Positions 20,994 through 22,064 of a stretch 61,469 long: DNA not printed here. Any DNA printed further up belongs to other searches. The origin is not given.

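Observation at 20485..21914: Strikingly GC-rich two-gene insert (Ig-like/2-TM protein plus lectin-like membrane protein) converging on the pilin-like array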

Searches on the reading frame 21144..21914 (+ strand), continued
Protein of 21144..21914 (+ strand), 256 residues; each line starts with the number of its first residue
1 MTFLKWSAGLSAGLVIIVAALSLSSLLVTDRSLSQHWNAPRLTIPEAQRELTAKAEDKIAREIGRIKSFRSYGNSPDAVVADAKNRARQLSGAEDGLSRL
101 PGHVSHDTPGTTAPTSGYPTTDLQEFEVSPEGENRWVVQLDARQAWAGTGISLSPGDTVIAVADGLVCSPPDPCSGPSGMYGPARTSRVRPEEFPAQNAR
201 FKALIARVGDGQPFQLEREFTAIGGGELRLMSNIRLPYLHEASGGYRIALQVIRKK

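Call 95: search_protein_families(library=padloc, proteins=[window:21144-21911:+, L008:5502-6251:+, L008:6262-6942:+, L008:6958-7998:+, L008:8001-8897:+, L139:3474-4448:+, L139:4479-5213:+, L139:5235-6011:+], max_evalue=0.01)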
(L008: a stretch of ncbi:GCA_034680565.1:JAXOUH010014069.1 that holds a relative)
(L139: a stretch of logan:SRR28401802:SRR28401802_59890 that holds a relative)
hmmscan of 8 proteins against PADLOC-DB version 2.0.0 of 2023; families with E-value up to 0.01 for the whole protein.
window:21144-21911:+ (256 aa): 0 families

L008:5502-6251:+ (250 aa): 0 families

L008:6262-6942:+ (227 aa): 0 families

L008:6958-7998:+ (347 aa): 0 families

L008:8001-8897:+ (299 aa): 0 families

L139:3474-4448:+ (325 aa): 0 families

L139:4479-5213:+ (245 aa): 0 families

L139:5235-6011:+ (259 aa): 0 families

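Call 96: search_protein_families(library=ncbifam, proteins=[window:21144-21911:+, L008:5502-6251:+, L008:6262-6942:+, L008:6958-7998:+, L008:8001-8897:+, L139:3474-4448:+, L139:4479-5213:+, L139:5235-6011:+], max_evalue=0.01)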
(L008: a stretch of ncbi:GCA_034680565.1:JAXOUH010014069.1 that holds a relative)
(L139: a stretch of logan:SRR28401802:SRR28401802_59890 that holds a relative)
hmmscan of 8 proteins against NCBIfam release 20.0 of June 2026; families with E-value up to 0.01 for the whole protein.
window:21144-21911:+ (256 aa): 0 families

L008:5502-6251:+ (250 aa): 0 families

L008:6262-6942:+ (227 aa): 0 families

L008:6958-7998:+ (347 aa): 0 families

L008:8001-8897:+ (299 aa): 0 families

L139:3474-4448:+ (325 aa): 0 families

L139:4479-5213:+ (245 aa): 1 family
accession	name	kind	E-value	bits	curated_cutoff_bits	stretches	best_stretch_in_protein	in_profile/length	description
TIGR02983.1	SigE-fam_strep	subfamily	0.0051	16.7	141.55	0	52-98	90-136/162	SigE family RNA polymerase sigma factor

L139:5235-6011:+ (259 aa): 0 families
